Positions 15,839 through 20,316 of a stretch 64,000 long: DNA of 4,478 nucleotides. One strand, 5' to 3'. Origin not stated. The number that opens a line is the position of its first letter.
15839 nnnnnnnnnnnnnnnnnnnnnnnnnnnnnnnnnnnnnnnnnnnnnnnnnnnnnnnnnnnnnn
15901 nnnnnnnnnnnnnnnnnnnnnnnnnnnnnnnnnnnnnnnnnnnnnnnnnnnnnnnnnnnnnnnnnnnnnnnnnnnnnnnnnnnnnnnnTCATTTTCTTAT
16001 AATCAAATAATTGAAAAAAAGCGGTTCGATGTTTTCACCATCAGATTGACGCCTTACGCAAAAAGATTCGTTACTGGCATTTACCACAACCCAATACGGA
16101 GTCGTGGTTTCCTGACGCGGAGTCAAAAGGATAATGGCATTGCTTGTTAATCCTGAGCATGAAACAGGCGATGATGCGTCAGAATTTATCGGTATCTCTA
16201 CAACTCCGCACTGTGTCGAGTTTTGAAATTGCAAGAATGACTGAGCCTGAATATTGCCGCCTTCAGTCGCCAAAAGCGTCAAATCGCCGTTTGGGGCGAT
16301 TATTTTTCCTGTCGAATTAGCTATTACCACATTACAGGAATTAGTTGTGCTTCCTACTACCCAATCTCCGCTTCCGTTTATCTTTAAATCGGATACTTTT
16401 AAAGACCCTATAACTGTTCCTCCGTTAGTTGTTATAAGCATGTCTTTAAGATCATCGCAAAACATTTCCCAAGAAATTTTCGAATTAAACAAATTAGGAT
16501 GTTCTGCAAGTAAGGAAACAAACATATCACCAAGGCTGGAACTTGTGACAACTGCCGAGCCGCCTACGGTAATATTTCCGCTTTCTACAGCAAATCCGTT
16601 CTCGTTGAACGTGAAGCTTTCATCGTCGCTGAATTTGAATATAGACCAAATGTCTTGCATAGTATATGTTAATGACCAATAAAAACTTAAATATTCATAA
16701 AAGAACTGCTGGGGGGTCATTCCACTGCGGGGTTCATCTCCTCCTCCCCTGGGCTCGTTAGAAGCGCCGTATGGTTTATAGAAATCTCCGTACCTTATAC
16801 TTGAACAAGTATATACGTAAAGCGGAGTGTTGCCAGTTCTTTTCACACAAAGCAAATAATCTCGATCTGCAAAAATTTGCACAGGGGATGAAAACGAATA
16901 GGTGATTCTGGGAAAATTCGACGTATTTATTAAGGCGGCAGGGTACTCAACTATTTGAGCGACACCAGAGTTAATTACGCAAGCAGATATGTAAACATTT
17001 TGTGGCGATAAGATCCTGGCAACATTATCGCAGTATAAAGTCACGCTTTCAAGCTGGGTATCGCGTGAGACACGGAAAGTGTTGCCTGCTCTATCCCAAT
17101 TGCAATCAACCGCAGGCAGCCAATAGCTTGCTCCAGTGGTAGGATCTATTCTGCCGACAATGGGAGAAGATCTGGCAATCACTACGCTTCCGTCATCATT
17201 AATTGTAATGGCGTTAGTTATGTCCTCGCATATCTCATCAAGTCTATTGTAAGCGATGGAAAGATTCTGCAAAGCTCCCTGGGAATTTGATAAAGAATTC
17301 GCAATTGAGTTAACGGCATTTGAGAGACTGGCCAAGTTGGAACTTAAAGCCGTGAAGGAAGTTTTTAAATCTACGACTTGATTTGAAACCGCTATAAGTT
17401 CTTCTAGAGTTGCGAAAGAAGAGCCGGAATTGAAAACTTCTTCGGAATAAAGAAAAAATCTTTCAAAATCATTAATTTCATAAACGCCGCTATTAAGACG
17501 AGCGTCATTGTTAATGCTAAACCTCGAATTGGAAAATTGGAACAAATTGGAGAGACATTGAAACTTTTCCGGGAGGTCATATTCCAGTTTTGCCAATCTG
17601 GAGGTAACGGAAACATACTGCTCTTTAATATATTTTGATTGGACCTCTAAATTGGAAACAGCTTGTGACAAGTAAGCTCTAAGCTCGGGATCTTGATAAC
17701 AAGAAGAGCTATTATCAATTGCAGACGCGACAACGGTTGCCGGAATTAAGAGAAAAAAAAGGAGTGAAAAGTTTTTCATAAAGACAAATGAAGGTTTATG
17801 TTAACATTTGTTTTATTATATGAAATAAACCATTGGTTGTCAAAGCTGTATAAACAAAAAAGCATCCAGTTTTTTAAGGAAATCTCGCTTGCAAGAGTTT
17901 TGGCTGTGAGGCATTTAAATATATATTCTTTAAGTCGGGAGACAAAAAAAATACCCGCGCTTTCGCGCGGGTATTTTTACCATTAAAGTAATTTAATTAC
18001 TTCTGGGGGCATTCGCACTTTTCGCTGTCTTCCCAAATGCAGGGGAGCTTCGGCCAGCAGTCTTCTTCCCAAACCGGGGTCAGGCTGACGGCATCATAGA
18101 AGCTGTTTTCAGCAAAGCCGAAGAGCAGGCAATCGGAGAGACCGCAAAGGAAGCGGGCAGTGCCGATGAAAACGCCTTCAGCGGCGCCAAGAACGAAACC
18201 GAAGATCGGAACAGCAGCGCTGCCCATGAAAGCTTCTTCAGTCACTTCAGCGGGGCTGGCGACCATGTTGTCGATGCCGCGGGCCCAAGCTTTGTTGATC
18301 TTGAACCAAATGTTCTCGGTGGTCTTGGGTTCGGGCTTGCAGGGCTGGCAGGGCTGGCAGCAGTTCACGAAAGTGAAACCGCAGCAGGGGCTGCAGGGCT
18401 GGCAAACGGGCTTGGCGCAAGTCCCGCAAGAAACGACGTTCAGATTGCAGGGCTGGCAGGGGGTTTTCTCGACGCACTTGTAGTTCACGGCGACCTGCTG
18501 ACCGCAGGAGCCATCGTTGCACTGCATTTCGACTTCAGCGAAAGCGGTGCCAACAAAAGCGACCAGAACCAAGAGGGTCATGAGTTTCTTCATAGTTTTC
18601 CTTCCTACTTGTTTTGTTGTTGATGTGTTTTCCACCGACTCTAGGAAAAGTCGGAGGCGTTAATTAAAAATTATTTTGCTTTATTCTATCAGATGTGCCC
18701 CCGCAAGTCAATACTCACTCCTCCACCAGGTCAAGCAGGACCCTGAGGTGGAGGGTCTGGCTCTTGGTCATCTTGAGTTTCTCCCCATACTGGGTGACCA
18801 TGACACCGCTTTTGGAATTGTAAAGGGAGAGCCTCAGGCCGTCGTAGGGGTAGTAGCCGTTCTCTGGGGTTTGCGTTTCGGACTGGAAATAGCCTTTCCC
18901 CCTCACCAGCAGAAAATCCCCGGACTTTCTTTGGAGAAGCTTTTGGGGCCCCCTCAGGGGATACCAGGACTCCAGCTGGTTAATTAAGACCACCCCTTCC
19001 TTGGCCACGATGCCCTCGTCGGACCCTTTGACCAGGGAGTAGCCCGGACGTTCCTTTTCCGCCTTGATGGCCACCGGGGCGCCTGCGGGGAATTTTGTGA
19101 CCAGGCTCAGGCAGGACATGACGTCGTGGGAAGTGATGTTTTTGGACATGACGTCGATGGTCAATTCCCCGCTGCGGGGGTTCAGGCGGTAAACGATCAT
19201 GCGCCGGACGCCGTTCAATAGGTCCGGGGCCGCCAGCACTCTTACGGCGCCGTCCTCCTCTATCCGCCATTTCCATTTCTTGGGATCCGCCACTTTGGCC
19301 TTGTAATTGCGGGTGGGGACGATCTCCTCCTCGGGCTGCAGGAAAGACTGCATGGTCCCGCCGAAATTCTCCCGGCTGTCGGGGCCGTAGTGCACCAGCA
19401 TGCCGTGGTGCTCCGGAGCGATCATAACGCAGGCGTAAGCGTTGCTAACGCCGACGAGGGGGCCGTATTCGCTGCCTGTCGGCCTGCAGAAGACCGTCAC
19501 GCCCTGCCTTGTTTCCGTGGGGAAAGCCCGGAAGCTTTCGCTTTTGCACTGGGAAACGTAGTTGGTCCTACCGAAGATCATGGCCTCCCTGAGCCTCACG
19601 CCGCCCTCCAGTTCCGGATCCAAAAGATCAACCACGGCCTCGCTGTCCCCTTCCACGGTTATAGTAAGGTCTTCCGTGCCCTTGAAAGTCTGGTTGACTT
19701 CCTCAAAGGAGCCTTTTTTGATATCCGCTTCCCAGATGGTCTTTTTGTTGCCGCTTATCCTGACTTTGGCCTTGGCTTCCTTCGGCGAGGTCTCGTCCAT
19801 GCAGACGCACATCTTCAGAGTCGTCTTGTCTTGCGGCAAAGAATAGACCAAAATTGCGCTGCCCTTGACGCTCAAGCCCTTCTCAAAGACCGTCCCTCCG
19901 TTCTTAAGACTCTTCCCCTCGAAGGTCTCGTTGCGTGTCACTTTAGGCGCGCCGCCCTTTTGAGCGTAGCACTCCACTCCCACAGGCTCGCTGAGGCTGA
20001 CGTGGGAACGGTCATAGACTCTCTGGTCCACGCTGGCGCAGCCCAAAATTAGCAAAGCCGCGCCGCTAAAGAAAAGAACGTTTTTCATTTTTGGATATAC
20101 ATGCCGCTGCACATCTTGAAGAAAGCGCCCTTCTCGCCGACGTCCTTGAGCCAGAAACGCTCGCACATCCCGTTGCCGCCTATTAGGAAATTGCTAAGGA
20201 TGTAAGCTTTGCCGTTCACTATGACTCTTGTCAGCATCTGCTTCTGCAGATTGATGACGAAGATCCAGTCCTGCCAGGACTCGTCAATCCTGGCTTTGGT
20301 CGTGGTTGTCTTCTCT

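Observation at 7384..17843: Low-GC operon encoding only secreted proteins, inserted between metG and a native exoprotein locus, with no mobility genes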

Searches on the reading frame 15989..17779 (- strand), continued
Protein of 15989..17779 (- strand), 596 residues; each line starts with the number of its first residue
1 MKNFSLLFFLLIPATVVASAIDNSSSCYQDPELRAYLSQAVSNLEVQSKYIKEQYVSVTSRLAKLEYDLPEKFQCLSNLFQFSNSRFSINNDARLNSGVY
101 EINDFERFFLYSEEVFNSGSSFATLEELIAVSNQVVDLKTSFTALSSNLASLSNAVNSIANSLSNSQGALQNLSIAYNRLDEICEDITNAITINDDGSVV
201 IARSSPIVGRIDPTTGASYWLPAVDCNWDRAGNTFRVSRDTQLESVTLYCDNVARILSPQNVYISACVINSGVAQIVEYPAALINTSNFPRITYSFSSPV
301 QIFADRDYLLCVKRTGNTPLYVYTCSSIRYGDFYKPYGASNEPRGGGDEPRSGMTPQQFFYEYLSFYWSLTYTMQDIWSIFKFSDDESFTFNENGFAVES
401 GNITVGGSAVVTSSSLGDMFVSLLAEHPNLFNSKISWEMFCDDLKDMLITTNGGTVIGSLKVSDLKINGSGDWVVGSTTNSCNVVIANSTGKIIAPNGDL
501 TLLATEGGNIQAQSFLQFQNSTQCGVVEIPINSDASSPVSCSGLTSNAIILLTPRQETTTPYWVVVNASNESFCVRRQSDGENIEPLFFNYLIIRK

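Call 60: fold_search(model_id=the predicted structure, library=viral)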
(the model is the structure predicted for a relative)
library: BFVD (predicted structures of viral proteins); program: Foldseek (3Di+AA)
matches with E <= 10: 997; with E <= 0.001: 2
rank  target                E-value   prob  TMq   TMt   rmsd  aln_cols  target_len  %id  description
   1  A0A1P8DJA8            1.7e-05  0.99  0.17  0.20  26.2       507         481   10  (no name in the UniProt tables at hand)
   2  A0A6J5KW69            3.0e-04  0.77  0.11  0.11  47.2       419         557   14  Major tropism determinant N-terminal domain-containing protein [uncultured Caudovirales phage]
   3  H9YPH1                1.5e-03  1.00  0.11  0.30  14.1       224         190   13  (no name in the UniProt tables at hand)
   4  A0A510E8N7            1.7e-03  0.77  0.17  0.12  22.1       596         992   12  (no name in the UniProt tables at hand)
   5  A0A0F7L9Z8            1.9e-03  0.60  0.11  0.18  28.6       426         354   12  Tail fiber protein [uncultured marine virus]
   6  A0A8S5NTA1            2.2e-03  0.63  0.15  0.10  18.0       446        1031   12  Uncharacterized protein [Siphoviridae sp. ctqrl18]
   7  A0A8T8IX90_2          2.2e-03  0.33  0.10  0.07  40.0       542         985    9  (no name in the UniProt tables at hand)
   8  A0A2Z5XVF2            2.5e-03  0.92  0.12  0.11  27.1       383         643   10  Putative minor tail protein [Mycobacterium phage PP]
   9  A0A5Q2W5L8            2.9e-03  1.00  0.18  0.14   8.3       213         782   11  (no name in the UniProt tables at hand)
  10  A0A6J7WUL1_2          2.9e-03  0.33  0.12  0.07  27.2       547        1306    8  Baseplate protein J-like [uncultured Caudovirales phage]
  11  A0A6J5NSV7            3.6e-03  0.28  0.09  0.14  21.6       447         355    9  Uncharacterized protein [uncultured Caudovirales phage]
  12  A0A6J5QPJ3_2          4.0e-03  0.99  0.12  0.09  14.7       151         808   18  Uncharacterized protein [uncultured Caudovirales phage]
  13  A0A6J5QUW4            4.0e-03  0.96  0.12  0.19  30.2       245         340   14  Uncharacterized protein [uncultured Caudovirales phage]
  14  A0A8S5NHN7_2          4.2e-03  0.21  0.10  0.08  39.1       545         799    9  Tail protein [Siphoviridae sp. ctmTU3]
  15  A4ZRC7                4.7e-03  0.38  0.12  0.07  28.6       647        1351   14  Tail fiber [Synechococcus phage Syn5]
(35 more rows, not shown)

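Call 62: find_encoding_contigs(protein=P0063, flank=10000, max_places=2)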
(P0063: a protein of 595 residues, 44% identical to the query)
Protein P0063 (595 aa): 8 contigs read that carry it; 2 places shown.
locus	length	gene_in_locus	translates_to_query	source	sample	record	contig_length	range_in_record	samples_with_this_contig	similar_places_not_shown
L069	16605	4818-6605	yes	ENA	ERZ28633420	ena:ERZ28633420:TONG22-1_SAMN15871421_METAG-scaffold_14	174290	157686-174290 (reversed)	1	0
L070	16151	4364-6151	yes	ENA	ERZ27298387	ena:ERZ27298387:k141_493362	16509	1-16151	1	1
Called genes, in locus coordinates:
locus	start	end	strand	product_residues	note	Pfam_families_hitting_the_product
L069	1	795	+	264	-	?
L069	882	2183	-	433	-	PF13173:AAA_14, PF13635:DUF4143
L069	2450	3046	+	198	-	PF13412:HTH_24 (faint), PF09339:HTH_IclR (weak), PF00717:Peptidase_S24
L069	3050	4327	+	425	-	PF00817:IMS, PF11799:IMS_C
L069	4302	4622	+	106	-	-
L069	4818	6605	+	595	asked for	-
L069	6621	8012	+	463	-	-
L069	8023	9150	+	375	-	PF05345:He_PIG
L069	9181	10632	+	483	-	-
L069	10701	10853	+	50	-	-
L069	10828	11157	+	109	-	-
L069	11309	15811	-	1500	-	PF19190:BACON_2 (faint)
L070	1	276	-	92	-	?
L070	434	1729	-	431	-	PF13173:AAA_14, PF13635:DUF4143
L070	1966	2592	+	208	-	PF13412:HTH_24 (faint), PF09339:HTH_IclR (weak), PF00717:Peptidase_S24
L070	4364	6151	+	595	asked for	-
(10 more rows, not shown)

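Call 63: find_encoding_contigs(protein=P0070, flank=10000, max_places=2)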
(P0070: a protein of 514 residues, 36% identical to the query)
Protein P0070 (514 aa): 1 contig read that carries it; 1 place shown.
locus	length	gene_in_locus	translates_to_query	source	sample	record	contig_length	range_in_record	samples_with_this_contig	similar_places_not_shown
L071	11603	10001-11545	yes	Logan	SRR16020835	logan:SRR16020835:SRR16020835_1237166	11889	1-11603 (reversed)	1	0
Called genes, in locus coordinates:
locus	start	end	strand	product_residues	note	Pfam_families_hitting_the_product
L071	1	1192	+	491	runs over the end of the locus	?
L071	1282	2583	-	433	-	PF13173:AAA_14, PF13635:DUF4143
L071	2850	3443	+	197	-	PF13412:HTH_24 (faint), PF09339:HTH_IclR (weak), PF00717:Peptidase_S24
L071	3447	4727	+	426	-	PF00817:IMS, PF11799:IMS_C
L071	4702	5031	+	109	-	PF08863:YolD (weak)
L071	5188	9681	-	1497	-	PF19190:BACON_2 (faint)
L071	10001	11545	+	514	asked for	-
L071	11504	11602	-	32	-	?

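Call 65: search_protein_families(library=pfam, proteins=[L069:6621-8012:+, L069:8023-9150:+, L069:9181-10632:+], max_evalue=0.01)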
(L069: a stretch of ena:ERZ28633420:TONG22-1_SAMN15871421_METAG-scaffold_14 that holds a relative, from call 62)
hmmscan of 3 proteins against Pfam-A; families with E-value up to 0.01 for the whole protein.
L069:6621-8012:+ (463 aa): 0 families

L069:8023-9150:+ (375 aa): 3 families
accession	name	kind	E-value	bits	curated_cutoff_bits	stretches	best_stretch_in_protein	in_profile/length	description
PF05345.18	He_PIG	-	4.9e-09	36.9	24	1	291-363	11-94/96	Putative Ig domain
PF18884.5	TSP3_bac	-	0.0003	21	25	1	256-277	1-22/22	Bacterial TSP3 repeat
PF02010.21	REJ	-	0.0043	16.1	25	0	300-371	348-419/452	REJ domain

L069:9181-10632:+ (483 aa): 0 families

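Call 84: search_protein_families(library=padloc, proteins=[window:15989-17779:-], max_evalue=0.01)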
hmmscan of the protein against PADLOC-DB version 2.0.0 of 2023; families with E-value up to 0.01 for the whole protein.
window:15989-17779:- (596 aa): 0 families

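Call 85: search_dna_similar(query=window:15989-17779:-, collection=phages, mode=protein, max_evalue=0.001, max_rows=10)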
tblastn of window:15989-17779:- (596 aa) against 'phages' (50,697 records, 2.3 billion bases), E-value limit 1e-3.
No match.
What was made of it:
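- On Prophage / tailocin: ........: none (call 85).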

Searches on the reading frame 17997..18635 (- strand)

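Call 4: search_protein_families(library=pfam, proteins=[window:17997-18635:-], max_evalue=0.01)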
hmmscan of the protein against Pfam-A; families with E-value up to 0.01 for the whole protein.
window:17997-18635:- (212 aa): 0 families

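Call 9: search_protein_families(library=ncbifam, proteins=[window:17997-18635:-], max_evalue=0.01)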
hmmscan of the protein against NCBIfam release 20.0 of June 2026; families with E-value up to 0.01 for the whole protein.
window:17997-18635:- (212 aa): 1 family
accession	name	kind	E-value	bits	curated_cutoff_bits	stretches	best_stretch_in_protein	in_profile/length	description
TIGR04073.1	exo_TIGR04073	subfamily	4.1e-06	26.8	50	1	118-180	7-67/75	exosortase system-associated protein, TIGR04073 family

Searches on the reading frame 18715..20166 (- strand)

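Call 4: search_protein_families(library=pfam, proteins=[window:18715-20166:-], max_evalue=0.01)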
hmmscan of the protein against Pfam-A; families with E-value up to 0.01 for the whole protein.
window:18715-20166:- (483 aa): 1 family
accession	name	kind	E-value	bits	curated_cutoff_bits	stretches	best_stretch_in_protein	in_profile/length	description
PF08305.17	NPCBM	-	1.8e-10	41.4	23.9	1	70-176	14-122/137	NPCBM/NEW2 domain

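Call 9: search_protein_families(library=ncbifam, proteins=[window:18715-20166:-], max_evalue=0.01)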
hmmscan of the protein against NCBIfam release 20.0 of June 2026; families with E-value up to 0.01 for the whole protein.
window:18715-20166:- (483 aa): 0 families
